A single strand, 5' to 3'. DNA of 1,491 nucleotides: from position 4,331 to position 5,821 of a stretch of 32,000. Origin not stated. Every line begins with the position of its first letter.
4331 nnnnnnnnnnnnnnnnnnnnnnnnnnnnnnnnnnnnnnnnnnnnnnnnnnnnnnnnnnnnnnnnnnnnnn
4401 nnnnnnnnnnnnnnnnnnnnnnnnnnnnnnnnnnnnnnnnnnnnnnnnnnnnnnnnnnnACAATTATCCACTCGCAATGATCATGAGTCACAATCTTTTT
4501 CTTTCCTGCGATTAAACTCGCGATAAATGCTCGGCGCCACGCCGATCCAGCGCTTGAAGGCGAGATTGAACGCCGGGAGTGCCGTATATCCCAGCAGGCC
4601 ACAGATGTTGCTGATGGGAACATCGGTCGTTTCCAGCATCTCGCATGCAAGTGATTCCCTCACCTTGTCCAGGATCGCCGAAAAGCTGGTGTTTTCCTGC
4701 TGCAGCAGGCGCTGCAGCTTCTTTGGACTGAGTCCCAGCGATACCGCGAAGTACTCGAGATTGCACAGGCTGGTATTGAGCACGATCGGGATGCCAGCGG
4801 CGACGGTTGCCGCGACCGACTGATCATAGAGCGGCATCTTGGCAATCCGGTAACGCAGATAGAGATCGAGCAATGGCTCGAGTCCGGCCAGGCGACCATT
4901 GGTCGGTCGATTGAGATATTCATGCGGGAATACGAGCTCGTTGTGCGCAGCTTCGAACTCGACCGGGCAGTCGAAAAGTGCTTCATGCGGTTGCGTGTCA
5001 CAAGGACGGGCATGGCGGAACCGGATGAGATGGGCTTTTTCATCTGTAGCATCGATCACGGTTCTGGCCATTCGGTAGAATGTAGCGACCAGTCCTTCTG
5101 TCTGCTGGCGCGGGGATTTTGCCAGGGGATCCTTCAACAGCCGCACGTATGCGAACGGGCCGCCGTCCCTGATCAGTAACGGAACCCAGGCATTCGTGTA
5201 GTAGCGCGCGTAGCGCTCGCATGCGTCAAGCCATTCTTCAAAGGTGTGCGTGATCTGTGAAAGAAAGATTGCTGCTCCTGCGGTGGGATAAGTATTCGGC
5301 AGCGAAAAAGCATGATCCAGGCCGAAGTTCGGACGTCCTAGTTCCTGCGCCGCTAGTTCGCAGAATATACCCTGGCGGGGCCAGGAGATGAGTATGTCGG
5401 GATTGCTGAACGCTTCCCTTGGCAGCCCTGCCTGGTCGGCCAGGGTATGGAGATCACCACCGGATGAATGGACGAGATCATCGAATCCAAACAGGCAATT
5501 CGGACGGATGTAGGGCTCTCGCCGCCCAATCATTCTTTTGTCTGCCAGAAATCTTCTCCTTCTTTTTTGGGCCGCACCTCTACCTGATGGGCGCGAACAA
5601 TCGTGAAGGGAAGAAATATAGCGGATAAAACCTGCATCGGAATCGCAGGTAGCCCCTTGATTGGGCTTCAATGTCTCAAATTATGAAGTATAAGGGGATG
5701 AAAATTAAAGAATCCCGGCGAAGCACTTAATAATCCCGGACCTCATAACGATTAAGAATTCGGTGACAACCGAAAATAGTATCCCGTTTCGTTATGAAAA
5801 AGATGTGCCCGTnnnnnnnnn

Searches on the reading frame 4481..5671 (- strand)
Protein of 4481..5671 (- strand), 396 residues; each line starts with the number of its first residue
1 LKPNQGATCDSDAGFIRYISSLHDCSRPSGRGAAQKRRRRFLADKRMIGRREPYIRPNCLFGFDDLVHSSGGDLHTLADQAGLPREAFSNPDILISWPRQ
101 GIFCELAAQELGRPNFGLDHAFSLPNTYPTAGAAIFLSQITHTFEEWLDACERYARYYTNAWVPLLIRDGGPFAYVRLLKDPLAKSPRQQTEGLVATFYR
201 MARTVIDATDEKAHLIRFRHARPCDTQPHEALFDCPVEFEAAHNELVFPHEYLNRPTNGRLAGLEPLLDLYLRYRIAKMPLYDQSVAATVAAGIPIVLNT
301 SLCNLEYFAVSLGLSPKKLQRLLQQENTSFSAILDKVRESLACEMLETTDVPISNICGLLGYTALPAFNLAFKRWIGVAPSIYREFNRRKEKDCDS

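Call 9: search_protein_families(library=pfam, proteins=[window:4481-5671:-], max_evalue=0.01)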
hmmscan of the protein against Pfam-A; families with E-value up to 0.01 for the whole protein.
window:4481-5671:- (396 aa): 3 families
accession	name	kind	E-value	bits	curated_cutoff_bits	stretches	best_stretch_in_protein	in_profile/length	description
PF12625.12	Arabinose_bd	-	3.2e-27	96.3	27.6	1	71-256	1-184/185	Arabinose-binding domain of AraC transcription regulator, N-term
PF12833.13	HTH_18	-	2.4e-15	57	33.6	1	309-385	2-79/80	Helix-turn-helix domain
PF00165.29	HTH_AraC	-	0.0075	16.8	26.6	0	346-384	1-41/42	Bacterial regulatory helix-turn-helix proteins, AraC family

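Call 10: search_protein_families(library=ncbifam, proteins=[window:4481-5671:-], max_evalue=0.01)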
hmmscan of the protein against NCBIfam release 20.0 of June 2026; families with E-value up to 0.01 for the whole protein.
window:4481-5671:- (396 aa): 18 families
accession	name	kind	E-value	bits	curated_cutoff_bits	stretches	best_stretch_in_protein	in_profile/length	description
NF049968.1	QhpR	equivalog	8.6e-36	123.5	250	1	186-384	89-284/284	AraC-like transcriptional regulator QhpR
NF050186.1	TransRegGliRPseudo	equivalog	4.9e-28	98.5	570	1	188-386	138-336/338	AraC family transcriptional regulator GliR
NF053784.1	TranRegCyprAlk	equivalog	2.7e-14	53.3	500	1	188-385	140-335/336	transcriptional regulator CypR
NF007860.0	PRK10572.1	equivalog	3.3e-07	29.5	208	1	303-391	200-289/292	arabinose operon transcriptional regulator AraC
NF047788.1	TransRegPocR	equivalog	1.3e-06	27.9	500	1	304-391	207-295/296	transcriptional regulator PocR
NF007432.1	PRK09978.1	equivalog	3.4e-06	26.4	500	1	305-389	161-245/274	DNA-binding transcriptional regulator GadX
NF052534.1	RzbtTranRegRhrA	equivalog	5.5e-06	25.8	500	1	292-385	214-309/312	rhizobactin biosynthesis transcriptional regulator RhrA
NF011733.0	PRK15186.1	equivalog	1.7e-05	24.4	403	1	306-386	201-281/291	AraC family transcriptional regulator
NF006902.0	PRK09393.1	equivalog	2.9e-05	23.4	425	1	305-389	239-324/327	transcriptional regulator FtrA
NF047455.1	TF_Staph_AryK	equivalog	0.00014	20.3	850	1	304-392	175-264/759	transcriptional regulator AryK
NF007584.0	PRK10219.1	equivalog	0.00015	22.1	174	1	298-385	18-105/107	superoxide response transcriptional regulator SoxS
NF011732.0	PRK15185.1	equivalog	0.00032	20.1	354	1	311-383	231-303/309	transcriptional regulator HilD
NF040475.1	chlor_reg_RclR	equivalog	0.0013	18.1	400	1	327-385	219-277/284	reactive chlorine-specific transcriptional regulator RclR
NF012144.2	ramA_TF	equivalog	0.0023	18.3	180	1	305-386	24-106/108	RamA family antibiotic efflux transcriptional regulator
NF007243.0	PRK09685.1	equivalog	0.003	17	199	1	305-385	218-300/303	transcriptional regulator FeaR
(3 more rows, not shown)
